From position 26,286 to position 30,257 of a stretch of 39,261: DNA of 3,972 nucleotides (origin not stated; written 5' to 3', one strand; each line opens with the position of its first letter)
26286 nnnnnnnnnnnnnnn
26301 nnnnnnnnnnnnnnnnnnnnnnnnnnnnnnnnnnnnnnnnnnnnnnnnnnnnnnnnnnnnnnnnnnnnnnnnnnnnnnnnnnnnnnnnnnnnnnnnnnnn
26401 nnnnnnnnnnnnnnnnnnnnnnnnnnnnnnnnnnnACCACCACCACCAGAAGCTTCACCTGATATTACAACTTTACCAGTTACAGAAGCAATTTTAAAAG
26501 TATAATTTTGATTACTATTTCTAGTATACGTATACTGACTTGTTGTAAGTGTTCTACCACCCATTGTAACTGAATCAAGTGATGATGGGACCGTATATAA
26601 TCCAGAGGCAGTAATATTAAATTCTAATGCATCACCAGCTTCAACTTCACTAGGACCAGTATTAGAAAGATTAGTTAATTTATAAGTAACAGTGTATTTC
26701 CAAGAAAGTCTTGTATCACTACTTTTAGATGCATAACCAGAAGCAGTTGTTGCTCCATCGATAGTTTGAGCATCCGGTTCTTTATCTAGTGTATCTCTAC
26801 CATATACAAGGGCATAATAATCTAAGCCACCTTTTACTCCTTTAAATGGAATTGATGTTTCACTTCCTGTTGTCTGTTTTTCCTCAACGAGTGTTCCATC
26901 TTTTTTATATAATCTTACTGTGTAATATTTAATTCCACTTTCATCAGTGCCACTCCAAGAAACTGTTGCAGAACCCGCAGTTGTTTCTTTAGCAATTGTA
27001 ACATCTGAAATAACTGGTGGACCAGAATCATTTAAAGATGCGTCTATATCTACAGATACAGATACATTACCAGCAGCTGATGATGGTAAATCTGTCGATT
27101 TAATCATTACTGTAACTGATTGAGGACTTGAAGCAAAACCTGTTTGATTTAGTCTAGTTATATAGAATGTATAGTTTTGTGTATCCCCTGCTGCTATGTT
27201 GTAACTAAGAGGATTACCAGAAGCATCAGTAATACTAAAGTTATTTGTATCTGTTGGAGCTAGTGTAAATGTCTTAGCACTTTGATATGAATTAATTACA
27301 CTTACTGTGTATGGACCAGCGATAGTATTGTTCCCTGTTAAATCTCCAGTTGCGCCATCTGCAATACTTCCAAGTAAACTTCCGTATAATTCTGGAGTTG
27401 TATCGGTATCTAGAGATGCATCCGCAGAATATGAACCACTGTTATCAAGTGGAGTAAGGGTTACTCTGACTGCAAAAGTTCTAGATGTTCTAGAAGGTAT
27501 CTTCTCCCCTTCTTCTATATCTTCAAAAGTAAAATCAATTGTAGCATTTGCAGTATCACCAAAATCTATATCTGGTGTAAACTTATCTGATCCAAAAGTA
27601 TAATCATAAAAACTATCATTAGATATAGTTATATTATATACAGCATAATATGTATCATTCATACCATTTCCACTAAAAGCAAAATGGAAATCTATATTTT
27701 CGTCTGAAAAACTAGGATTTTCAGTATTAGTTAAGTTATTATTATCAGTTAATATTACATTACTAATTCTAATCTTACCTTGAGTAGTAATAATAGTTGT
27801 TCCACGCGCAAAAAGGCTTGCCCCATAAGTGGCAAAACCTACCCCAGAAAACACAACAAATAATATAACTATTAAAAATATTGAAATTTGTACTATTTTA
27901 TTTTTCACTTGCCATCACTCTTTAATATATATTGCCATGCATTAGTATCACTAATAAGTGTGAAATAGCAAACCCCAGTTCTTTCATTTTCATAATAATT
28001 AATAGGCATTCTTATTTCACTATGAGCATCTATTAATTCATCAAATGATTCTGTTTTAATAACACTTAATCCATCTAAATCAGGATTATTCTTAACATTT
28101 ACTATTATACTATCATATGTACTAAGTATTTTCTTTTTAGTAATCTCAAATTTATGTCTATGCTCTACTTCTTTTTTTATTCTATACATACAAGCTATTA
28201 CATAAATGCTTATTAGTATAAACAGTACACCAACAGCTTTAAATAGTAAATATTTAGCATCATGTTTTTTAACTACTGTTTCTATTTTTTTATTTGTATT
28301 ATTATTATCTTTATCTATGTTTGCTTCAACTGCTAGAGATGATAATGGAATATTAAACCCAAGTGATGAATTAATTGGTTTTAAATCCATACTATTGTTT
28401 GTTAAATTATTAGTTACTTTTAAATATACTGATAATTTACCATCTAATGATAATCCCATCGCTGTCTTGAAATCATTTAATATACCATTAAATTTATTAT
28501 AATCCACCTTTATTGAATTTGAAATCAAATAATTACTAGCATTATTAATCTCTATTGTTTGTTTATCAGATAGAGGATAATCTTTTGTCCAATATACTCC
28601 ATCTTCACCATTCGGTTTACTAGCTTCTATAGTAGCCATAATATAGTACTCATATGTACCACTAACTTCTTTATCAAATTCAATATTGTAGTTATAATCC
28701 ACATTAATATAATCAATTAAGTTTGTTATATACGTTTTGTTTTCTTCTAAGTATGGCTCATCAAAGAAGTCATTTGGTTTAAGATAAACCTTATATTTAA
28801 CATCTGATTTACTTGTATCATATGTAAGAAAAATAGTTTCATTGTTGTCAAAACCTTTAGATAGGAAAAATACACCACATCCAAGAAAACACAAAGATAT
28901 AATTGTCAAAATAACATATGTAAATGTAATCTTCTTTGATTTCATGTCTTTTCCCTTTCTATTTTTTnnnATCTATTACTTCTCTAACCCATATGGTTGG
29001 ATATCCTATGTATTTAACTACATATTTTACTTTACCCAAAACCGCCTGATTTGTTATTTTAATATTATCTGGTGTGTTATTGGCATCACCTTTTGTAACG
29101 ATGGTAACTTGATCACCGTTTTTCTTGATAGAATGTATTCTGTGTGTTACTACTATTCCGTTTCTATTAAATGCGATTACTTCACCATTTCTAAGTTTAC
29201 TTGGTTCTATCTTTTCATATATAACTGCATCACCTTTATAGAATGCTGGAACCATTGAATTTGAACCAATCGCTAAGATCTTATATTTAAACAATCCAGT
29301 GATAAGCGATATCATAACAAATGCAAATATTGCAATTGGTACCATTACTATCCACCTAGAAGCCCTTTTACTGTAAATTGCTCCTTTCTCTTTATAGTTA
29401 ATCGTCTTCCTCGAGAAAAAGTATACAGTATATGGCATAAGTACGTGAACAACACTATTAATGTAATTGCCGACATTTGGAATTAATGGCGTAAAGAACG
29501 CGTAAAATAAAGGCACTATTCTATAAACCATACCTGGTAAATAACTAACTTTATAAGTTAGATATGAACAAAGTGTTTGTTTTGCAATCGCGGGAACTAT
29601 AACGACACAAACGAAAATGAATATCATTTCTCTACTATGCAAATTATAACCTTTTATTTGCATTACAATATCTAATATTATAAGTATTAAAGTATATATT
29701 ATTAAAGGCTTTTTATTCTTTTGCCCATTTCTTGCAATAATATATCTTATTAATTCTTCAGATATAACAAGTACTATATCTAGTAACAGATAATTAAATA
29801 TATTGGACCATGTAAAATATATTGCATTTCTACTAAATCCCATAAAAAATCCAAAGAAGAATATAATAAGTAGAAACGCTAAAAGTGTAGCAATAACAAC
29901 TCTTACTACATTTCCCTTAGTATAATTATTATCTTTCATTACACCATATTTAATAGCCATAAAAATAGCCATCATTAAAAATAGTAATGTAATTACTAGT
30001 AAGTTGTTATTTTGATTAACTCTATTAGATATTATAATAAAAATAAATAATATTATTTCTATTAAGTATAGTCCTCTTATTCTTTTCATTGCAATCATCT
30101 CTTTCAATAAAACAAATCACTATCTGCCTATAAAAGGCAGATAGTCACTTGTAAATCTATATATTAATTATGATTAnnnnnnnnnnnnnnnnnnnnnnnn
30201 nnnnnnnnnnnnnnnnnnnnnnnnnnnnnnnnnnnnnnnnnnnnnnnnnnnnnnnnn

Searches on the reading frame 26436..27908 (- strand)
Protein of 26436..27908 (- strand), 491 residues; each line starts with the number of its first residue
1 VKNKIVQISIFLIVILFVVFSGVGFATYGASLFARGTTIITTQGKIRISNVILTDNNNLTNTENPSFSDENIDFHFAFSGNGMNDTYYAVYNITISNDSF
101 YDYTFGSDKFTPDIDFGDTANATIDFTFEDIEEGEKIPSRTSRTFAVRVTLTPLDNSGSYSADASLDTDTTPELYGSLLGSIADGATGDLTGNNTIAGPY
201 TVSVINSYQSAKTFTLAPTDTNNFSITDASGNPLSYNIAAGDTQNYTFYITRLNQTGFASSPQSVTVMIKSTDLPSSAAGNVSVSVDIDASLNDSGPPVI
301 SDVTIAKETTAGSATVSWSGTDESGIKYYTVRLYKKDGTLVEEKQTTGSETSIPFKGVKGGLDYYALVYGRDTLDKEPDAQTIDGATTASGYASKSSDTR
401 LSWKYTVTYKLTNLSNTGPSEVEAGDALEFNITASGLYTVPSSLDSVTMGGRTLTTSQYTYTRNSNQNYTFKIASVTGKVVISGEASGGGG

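Call 43: search_solved_structures(query=window:26436-27908:-, max_evalue=10, show_alignments=1)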
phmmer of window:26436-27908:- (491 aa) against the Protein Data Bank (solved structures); distinct sequences matched with E-value up to 10: 17.
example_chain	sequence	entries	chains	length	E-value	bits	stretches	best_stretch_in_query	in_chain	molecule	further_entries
3ch8_A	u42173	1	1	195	0.005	19.3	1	267-370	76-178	fusion protein PDZ-Fibronectin,Fibronectin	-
6d0j_D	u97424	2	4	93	0.047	16.1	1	309-373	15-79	Monobody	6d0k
4lxo_A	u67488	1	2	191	0.047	16.1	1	300-380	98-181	Fibronectin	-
6d0n_D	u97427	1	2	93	0.048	16.1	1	309-372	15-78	Monobody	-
9f01_E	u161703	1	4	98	0.083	15.3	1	309-377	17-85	nanobody DAM21.3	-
2e7h_A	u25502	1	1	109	0.089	15.2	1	292-381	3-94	Ephrin type-B receptor 4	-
2dju_A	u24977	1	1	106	0.096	15.1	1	293-387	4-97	Receptor-type tyrosine-protein phosphatase F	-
3t04_D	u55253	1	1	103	0.11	14.9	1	308-374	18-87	MONOBODY 7C12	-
4mmx_C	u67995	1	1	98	0.13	14.7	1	309-371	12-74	Fibronectin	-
2ocf_D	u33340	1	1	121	0.14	14.6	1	300-370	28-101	Fibronectin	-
7yld_E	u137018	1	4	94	0.14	14.5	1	309-371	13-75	NN2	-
6naj_C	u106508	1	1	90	0.16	14.4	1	309-370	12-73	Fibronectin, HR10 variant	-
9cqi_B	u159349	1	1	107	0.17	14.3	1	309-371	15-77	anti-HSP47 Adnectin-44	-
4mmz_C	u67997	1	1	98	0.2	14.1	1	309-370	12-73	Fibronectin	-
4mmy_C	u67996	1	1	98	0.2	14.1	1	309-370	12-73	Fibronectin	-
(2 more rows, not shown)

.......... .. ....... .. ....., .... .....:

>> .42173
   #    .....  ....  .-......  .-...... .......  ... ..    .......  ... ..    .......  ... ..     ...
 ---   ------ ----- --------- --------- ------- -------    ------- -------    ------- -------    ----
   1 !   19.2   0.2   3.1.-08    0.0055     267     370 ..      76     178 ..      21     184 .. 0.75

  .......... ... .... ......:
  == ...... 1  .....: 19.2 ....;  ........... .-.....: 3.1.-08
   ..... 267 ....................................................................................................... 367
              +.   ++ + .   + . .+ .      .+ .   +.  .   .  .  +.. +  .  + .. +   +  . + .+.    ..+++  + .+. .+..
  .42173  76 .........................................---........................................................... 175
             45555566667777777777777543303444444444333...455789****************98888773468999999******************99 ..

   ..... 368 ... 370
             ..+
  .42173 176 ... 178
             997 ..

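Call 51: find_homologous_proteins(query=window:26436-27908:-, max_evalue=0.001)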
Query window:26436-27908:- (491 aa): 17 proteins with E <= 0.001 among 8000 candidates.
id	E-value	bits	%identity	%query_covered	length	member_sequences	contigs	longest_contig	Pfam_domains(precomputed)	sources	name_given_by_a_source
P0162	0.0e+0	1015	97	100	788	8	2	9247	-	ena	-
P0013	4.3e-237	806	77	100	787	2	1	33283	-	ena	-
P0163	6.3e-104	367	44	94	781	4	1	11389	-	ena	-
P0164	3.4e-103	364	44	99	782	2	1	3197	PF00041.28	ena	-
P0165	1.5e-67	247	36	98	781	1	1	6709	-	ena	-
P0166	1.4e-63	234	33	99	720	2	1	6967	-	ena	-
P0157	1.3e-59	221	33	92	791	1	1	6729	-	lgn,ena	-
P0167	2.4e-58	217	35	97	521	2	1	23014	-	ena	-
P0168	1.1e-55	208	36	98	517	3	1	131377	-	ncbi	-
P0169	2.1e-55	207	35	97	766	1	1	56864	-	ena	-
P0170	7.0e-55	205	35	100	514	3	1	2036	-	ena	-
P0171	1.2e-54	204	32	99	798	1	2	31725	-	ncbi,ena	-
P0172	3.5e-54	203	33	99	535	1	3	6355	-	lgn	-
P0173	4.9e-51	192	34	98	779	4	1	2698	-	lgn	-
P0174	6.5e-50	189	34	100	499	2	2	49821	PF00041.28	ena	-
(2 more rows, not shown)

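Call 53: find_encoding_contigs(protein=P0168, flank=8000, max_places=2)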
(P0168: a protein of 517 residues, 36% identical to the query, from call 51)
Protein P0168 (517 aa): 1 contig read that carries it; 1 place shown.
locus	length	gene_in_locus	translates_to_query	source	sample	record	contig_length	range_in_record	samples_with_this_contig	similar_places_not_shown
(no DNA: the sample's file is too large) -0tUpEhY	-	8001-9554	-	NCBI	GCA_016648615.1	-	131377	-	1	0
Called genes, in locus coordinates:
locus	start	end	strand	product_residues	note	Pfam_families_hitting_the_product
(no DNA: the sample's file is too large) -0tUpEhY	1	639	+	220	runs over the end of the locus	PF00849:PseudoU_synth_2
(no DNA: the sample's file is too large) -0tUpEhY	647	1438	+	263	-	PF00398:RrnaAD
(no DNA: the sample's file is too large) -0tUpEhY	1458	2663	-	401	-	PF00375:SDF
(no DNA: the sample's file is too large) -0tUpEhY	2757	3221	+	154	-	-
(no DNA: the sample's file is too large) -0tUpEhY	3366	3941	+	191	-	-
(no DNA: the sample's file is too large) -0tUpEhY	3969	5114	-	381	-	PF16403:Bact_surface_Ig-like (weak), PF01183:Glyco_hydro_25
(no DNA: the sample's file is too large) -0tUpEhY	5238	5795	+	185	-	-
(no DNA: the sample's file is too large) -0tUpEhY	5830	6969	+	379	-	PF10502:Peptidase_S26 (faint)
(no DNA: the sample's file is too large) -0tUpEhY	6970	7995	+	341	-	PF17231:DUF5305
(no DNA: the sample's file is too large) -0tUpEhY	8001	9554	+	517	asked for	-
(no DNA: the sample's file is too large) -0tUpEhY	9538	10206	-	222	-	PF01790:LGT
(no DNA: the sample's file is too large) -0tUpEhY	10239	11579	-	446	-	PF21799:MurD-like_N, PF08245:Mur_ligase_M, PF02875:Mur_ligase_C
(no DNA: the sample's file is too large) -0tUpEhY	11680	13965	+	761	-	-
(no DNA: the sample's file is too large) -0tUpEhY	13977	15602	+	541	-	PF01368:DHH (weak), PF00571:CBS (faint), PF07085:DRTGG, PF01368:DHH, PF02833:DHHA2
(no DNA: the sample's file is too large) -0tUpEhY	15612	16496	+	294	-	-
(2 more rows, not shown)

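Call 54: find_encoding_contigs(protein=P0174, flank=8000, max_places=2)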
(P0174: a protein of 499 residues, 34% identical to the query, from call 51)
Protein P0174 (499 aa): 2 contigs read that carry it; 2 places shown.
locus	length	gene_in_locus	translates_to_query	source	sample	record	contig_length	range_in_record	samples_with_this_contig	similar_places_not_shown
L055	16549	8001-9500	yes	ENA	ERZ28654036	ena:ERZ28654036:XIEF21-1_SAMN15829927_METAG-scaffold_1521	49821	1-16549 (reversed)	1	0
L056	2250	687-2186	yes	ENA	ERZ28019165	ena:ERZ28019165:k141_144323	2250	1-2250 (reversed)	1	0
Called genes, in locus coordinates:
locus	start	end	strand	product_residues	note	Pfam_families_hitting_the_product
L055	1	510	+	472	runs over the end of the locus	PF00672:HAMP (faint), PF00512:HisKA, PF02518:HATPase_c, PF13589:HATPase_c_3 (weak)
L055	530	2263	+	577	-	PF00501:AMP-binding, PF23562:AMP-binding_C_3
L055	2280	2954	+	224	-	PF03006:HlyIII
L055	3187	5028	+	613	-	-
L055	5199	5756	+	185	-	-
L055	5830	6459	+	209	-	-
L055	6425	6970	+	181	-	PF10502:Peptidase_S26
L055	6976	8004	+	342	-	PF17231:DUF5305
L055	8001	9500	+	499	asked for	PF00041:fn3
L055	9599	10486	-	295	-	-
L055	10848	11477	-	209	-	-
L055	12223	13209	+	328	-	PF01820:Dala_Dala_lig_N, PF02222:ATP-grasp (weak), PF02655:ATP-grasp_3, PF02786:CPSase_L_D2, PF07478:Dala_Dala_lig_C, PF08443:RimK, PF13535:ATP-grasp_4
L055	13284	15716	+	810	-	-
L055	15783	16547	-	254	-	?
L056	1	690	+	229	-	?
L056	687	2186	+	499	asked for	PF00041:fn3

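Call 56: find_homologous_proteins(query=A4, max_evalue=0.001)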
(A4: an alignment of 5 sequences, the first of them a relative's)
Query A4 (5 sequences) (517 aa, profile of the alignment): 69 proteins with E <= 0.001 among 8000 candidates.
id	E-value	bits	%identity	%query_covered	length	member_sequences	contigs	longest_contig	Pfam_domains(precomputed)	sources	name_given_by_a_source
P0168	3.4e-262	889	100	100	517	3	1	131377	-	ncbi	-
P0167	2.3e-259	880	59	98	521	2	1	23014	-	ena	-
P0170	5.5e-259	878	65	99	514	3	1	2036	-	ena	-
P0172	2.9e-257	873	52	98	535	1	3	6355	-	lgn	-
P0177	7.6e-252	855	69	99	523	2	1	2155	-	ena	-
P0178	7.5e-247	838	66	99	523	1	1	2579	-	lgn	-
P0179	1.8e-246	837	66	100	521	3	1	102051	-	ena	-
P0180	2.3e-245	833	68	99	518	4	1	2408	-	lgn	-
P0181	4.3e-243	826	72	99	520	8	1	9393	-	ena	-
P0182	7.7e-242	822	67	99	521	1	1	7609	-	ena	-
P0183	5.3e-240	816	57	98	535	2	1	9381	-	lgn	-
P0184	1.8e-239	814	68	98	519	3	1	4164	-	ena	-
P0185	5.4e-239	812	63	98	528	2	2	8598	-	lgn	-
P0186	1.6e-231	788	60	100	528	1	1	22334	-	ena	-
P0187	4.5e-231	786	64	100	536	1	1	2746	PF00041.28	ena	-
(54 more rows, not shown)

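Call 84: search_solved_structures(query=A4, max_evalue=10)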
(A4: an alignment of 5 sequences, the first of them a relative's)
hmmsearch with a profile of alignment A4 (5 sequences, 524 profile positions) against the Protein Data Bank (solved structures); distinct sequences matched with E-value up to 10: 18.
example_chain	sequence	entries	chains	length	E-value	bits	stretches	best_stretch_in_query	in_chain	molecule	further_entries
3lpw_A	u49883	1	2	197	1.8e-06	30.3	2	332-398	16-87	A77-A78 domain from Titin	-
4yh7_A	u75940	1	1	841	0.00019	23.6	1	331-411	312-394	Receptor-type tyrosine-protein phosphatase delta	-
8osd_A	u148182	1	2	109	0.0054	18.8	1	332-400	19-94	Titin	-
4n68_A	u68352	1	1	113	0.015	17.4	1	359-410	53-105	Contactin-5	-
8t9b_I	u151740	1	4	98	0.022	16.7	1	334-401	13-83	Ephrin type-A receptor 2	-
6tpw_A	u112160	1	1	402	0.032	16.2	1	331-408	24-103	Receptor-type tyrosine-protein phosphatase F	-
2dju_A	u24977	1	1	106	0.058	15.4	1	331-409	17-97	Receptor-type tyrosine-protein phosphatase F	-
8oty_A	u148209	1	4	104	0.072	15.1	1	334-397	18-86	Titin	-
1va9_A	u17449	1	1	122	0.12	14.3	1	334-414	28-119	Down syndrome cell adhesion molecule like-protein 1b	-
2x10_A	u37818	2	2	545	0.12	14.3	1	319-401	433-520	EPHRIN TYPE-A RECEPTOR 2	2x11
3fl7_A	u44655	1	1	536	0.14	14.1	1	319-400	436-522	Ephrin receptor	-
2edy_A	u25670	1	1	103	0.14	14.1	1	351-408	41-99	Receptor-type tyrosine-protein phosphatase F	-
5e52_A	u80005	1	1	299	0.17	13.8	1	360-408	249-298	Contactin-5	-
6pog_A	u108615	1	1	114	0.41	12.6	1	333-397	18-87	Roundabout homolog 3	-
6tpv_A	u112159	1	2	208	0.44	12.5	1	331-409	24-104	Receptor-type tyrosine-protein phosphatase F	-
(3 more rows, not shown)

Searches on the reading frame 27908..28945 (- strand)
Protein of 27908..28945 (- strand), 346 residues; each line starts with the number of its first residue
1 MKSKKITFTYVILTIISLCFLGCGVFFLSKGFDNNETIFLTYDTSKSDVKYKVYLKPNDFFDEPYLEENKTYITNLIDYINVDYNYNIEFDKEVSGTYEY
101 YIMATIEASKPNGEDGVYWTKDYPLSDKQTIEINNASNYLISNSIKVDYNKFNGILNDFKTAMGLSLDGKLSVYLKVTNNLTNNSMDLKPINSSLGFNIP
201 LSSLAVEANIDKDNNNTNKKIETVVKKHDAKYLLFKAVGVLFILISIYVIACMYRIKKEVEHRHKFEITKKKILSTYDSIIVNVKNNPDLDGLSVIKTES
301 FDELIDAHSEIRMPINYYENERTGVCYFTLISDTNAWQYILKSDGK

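Call 3: search_protein_families(library=pfam, proteins=[window:27908-28945:-], max_evalue=0.1)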
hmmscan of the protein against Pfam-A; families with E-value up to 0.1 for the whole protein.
window:27908-28945:- (346 aa): 2 families
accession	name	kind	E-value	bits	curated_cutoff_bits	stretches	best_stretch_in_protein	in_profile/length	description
PF17231.7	DUF5305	-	4.5e-12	46.3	29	1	119-336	1-214/217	Family of unknown function (DUF5305)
PF10601.15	zf-LITAF-like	-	0.065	13.8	23.8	0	218-262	12-57/70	LITAF-like zinc ribbon domain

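Call 4: search_protein_families(library=ncbifam, proteins=[window:27908-28945:-], max_evalue=0.1)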
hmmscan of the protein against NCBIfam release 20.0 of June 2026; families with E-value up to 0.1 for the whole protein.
window:27908-28945:- (346 aa): 1 family
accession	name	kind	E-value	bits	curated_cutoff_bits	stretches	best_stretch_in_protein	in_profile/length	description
NF011852.0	PRK15324.1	equivalog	0.086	12.3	261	0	80-135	36-87/252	EscJ/YscJ/HrcJ family type III secretion inner membrane ring protein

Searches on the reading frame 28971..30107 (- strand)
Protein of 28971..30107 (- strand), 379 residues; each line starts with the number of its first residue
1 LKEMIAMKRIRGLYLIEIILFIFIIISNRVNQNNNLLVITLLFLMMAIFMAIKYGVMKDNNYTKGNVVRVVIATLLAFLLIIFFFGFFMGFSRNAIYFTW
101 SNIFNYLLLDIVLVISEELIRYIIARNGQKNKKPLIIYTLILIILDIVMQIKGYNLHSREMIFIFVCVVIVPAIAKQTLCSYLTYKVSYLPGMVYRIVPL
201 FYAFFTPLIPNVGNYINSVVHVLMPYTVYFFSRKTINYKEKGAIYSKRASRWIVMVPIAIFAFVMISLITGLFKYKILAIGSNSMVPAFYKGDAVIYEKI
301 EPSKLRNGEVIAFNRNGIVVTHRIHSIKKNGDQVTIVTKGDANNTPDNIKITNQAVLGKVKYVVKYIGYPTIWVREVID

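Call 3: search_protein_families(library=pfam, proteins=[window:28971-30107:-], max_evalue=0.1)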
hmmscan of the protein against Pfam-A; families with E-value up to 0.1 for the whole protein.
window:28971-30107:- (379 aa): 2 families
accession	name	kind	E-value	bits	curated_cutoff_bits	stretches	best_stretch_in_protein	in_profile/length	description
PF00717.28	Peptidase_S24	-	1.6e-05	25.1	23.3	1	275-360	35-115/116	Peptidase S24-like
PF10502.14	Peptidase_S26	-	0.00029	21.3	22.9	1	259-328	7-75/168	Signal peptidase, peptidase S26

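Call 4: search_protein_families(library=ncbifam, proteins=[window:28971-30107:-], max_evalue=0.1)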
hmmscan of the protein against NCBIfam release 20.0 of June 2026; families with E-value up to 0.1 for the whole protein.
window:28971-30107:- (379 aa): 4 families
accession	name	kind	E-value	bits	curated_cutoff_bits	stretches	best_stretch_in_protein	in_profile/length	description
TIGR02228.1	sigpep_I_arch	equivalog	6.5e-24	84.6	51.85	1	254-372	9-131/158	signal peptidase I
NF046067.1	SigPepSipWBacil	equivalog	6.7e-16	58.4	190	1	265-369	24-135/189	signal peptidase I SipW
TIGR02227.1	sigpep_I_bact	equivalog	3e-06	27.2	47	1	259-337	4-85/162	signal peptidase I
NF008114.0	PRK10861.1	equivalog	0.025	13.9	277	1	249-300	57-107/324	signal peptidase I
